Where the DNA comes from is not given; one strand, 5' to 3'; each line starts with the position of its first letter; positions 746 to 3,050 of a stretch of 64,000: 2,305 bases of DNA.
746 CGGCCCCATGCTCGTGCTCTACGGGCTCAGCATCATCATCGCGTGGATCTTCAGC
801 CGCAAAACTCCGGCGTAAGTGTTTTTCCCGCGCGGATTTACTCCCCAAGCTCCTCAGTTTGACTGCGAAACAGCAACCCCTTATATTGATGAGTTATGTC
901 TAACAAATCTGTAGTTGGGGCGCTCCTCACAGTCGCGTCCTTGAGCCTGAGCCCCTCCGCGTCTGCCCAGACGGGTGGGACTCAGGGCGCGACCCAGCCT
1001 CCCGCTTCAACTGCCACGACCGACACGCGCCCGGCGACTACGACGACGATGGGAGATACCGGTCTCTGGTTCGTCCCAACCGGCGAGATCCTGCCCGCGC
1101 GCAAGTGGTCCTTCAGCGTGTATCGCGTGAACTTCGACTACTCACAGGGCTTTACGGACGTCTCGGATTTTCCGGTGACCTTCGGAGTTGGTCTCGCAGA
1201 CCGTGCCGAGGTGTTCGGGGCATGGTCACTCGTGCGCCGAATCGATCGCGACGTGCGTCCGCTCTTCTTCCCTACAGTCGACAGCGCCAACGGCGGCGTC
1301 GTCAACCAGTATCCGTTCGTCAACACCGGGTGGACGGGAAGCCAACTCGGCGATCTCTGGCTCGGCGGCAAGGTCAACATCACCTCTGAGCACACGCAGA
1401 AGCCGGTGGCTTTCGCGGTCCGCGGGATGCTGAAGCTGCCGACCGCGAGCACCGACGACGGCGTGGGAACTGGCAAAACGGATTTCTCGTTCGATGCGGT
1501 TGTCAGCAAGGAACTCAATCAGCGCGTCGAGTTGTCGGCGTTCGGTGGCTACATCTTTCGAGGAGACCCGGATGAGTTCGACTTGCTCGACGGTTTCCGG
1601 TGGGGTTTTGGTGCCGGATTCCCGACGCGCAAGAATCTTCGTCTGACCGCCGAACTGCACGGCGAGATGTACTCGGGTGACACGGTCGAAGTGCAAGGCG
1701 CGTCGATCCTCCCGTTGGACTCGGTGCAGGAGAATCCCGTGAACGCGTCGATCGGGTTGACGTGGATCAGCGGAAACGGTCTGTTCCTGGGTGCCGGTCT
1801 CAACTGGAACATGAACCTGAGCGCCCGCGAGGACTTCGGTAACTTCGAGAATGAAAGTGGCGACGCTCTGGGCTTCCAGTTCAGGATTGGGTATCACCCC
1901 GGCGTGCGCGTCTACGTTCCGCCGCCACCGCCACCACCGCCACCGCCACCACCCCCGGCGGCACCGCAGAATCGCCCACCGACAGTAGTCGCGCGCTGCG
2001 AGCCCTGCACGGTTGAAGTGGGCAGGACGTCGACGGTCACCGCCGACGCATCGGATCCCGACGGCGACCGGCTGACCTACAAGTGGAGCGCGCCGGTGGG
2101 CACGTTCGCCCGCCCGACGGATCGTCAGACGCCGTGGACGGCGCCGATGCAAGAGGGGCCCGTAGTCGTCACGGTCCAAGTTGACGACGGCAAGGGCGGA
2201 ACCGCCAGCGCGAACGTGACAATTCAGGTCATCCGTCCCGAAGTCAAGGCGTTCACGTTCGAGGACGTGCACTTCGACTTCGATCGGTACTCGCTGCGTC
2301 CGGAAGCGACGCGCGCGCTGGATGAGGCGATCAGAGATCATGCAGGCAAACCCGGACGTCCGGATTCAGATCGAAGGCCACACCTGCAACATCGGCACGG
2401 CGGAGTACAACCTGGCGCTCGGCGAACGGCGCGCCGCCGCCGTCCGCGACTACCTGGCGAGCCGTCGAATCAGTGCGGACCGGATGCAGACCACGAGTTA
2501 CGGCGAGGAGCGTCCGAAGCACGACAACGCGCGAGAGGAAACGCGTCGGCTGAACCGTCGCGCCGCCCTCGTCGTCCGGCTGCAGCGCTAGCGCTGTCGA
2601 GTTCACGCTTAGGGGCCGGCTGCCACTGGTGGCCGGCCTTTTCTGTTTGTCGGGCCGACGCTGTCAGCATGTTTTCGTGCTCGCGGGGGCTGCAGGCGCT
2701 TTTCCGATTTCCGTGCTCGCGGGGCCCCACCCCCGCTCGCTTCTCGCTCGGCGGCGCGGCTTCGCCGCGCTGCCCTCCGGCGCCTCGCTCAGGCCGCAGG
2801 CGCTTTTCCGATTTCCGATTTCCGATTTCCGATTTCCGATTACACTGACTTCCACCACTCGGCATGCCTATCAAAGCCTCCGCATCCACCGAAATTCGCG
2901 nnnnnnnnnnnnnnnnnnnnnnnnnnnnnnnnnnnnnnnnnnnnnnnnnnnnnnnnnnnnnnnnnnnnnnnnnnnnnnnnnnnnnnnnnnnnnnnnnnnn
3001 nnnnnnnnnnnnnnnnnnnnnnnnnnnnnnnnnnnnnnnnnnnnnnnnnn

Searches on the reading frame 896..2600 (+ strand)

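Call 27: search_protein_families(library=pfam, proteins=[window:896-2600:+])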
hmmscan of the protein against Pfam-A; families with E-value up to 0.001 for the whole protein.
window:896-2600:+ (568 aa): 5 families
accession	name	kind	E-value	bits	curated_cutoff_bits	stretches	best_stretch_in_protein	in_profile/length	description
PF17963.7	Big_9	-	1.7e-09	38.9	23.6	1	359-443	1-88/89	Bacterial Ig domain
PF22352.2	K319L-like_PKD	-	2.3e-06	28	27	1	377-445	12-84/84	K319L-like, PKD domain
PF00801.26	PKD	-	9e-06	26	23.5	1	368-443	7-78/80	PKD domain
PF05345.18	He_PIG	-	0.00015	22.5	24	1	362-445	2-95/96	Putative Ig domain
PF17892.7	Cadherin_5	-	0.0002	21.6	26.5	1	377-445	20-97/98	Cadherin-like domain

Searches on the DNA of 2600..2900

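Call 20: search_rna_families(source=window, start=2600, end=2900, threshold=evalue, max_evalue=10)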
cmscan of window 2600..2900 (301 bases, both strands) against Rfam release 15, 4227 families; matches with E-value up to 10: 1.
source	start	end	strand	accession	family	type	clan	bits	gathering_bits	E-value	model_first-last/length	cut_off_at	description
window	2748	2829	+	RF02603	BASRCII26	Gene; sRNA;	-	8.7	218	8.1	1-190/190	no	Brucella sRNA CII26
